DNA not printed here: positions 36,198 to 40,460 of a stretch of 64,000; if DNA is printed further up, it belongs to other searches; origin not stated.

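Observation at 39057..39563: Hint/intein-like insertion in the PolD DP2 catalytic CDGDE motif with a non-canonical C-terminal junction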

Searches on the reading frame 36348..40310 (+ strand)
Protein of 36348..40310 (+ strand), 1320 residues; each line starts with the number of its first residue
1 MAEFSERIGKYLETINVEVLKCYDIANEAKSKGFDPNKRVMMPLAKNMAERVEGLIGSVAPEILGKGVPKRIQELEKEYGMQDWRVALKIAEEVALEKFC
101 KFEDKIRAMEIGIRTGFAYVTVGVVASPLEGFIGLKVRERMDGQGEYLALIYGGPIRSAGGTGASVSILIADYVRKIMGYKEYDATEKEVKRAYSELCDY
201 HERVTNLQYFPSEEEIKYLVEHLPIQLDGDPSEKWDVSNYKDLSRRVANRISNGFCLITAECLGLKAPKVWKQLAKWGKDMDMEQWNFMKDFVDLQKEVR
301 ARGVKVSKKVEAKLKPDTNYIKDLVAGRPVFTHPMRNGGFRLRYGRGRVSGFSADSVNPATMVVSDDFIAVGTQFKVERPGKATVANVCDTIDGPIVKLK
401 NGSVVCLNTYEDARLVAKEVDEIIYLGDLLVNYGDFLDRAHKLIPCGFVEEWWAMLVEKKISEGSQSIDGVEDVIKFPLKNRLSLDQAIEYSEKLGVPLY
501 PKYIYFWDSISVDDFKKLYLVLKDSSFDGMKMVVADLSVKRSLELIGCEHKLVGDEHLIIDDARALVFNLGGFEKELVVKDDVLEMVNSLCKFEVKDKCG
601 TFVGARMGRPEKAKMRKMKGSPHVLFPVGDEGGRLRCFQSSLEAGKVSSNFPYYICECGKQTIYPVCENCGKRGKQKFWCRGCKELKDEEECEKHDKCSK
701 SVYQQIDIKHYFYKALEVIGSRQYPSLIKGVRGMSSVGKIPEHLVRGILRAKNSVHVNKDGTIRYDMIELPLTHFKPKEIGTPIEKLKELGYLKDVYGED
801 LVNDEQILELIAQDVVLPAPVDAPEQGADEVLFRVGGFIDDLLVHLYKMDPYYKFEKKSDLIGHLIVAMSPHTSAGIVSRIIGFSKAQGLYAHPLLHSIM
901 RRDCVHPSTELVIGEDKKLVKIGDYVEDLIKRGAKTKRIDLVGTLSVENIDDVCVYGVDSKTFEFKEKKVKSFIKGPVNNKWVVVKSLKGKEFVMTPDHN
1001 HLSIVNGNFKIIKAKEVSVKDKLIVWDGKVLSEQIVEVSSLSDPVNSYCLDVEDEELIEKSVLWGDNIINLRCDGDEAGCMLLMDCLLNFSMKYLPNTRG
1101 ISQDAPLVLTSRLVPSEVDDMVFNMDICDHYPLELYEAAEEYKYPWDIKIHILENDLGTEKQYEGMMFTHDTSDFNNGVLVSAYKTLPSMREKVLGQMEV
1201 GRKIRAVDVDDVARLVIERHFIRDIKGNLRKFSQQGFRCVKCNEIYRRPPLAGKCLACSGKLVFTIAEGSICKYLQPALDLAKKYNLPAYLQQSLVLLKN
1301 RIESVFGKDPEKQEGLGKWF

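Call 3: search_protein_families(library=pfam, proteins=[window:36348-40307:+], max_evalue=1)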
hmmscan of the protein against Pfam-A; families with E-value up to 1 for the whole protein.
window:36348-40307:+ (1320 aa): 6 families
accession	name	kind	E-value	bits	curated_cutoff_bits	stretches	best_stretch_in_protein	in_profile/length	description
PF24844.1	PolC_DP2_central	-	2.2e-117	392.5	24.3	1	309-684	3-367/372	DNA polymerase II large subunit DP2, central domain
PF24846.1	PolC_DP2_cat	-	1e-109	366.5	24.3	2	726-904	6-177/299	DNA polymerase II large subunit DP2, catalytic domain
PF03833.19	PolC_DP2_N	-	1.3e-75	254.5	24.3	1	10-293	1-269/271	DNA polymerase II large subunit DP2, N-terminal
PF14890.11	Intein_splicing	-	1e-06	29.1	35.8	1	950-1025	18-94/155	Intein splicing domain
PF22912.2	zf-DPOE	-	0.00013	22.5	21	1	1234-1288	2-54/58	Zinc finger domain of DNA polymerase-epsilon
PF07591.16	PT-HINT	-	0.082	13.6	27.7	1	955-1054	20-116/137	Pretoxin HINT domain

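Call 10: find_encoding_contigs(protein=window:36348-40310:+, flank=10000)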
Protein window:36348-40310:+ (1320 aa): 11 contigs read that carry it; 6 places shown.
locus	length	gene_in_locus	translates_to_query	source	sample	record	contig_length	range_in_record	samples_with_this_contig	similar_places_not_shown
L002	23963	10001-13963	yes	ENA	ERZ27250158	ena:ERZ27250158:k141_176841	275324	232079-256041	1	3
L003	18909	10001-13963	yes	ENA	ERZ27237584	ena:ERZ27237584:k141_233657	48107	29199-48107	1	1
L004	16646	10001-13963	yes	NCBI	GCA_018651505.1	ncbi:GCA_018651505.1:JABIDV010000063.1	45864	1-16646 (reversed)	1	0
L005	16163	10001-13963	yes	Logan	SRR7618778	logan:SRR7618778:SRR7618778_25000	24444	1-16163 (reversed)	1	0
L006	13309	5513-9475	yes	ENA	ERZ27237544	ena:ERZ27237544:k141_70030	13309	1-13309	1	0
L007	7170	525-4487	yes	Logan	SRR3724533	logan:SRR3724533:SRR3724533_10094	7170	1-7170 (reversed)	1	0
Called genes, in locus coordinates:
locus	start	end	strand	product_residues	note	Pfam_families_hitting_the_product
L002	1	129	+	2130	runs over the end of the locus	-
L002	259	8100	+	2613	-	-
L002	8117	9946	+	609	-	PF05547:Peptidase_M6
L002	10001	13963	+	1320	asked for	PF03833:PolC_DP2_N, PF24844:PolC_DP2_central, PF24846:PolC_DP2_cat, PF14890:Intein_splicing (weak), PF24846:PolC_DP2_cat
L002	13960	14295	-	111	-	-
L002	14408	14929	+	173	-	-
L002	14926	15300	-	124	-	-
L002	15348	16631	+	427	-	PF02403:Seryl_tRNA_N, PF00587:tRNA-synt_2b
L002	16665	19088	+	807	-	PF01624:MutS_I, PF05188:MutS_II, PF05192:MutS_III, PF05190:MutS_IV, PF00488:MutS_V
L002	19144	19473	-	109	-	-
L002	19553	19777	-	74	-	-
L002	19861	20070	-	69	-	-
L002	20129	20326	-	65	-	-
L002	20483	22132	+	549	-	PF02518:HATPase_c (weak), PF13589:HATPase_c_3, PF01119:DNA_mis_repair, PF08676:MutL_C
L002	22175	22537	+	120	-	-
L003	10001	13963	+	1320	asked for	PF03833:PolC_DP2_N, PF24844:PolC_DP2_central, PF24846:PolC_DP2_cat, PF14890:Intein_splicing (weak), PF24846:PolC_DP2_cat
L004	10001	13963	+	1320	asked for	PF03833:PolC_DP2_N, PF24844:PolC_DP2_central, PF24846:PolC_DP2_cat, PF14890:Intein_splicing (weak), PF24846:PolC_DP2_cat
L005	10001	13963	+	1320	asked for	PF03833:PolC_DP2_N, PF24844:PolC_DP2_central, PF24846:PolC_DP2_cat, PF14890:Intein_splicing (weak), PF24846:PolC_DP2_cat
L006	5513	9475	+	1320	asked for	PF03833:PolC_DP2_N, PF24844:PolC_DP2_central, PF24846:PolC_DP2_cat, PF14890:Intein_splicing (weak), PF24846:PolC_DP2_cat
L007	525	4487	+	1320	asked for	PF03833:PolC_DP2_N, PF24844:PolC_DP2_central, PF24846:PolC_DP2_cat, PF14890:Intein_splicing (weak), PF24846:PolC_DP2_cat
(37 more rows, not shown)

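Call 72: search_protein_families(library=ncbifam, proteins=[window:36348-40307:+], max_evalue=1)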
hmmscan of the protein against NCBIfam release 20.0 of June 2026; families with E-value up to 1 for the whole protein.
window:36348-40307:+ (1320 aa): 5 families
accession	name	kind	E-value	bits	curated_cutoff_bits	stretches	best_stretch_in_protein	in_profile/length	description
NF003103.0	PRK04023.1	equivalog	0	1316.9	1269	2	3-904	3-876/1125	DNA polymerase II large subunit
NF011302.0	PRK14714.1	equivalog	0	1304.9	1791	1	4-1318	3-1348/1350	DNA-directed DNA polymerase II large subunit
TIGR00354.1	polC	equivalog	0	1155.6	702.15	2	6-906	1-850/1096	DNA polymerase II large subunit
NF011303.0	PRK14715.1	equivalog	0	1107.8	1585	2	4-1035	6-1024/1627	DNA-directed DNA polymerase II large subunit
TIGR01445.1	intein_Nterm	domain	9.7e-07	29.7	24.5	1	904-1000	1-80/83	intein N-terminal splicing region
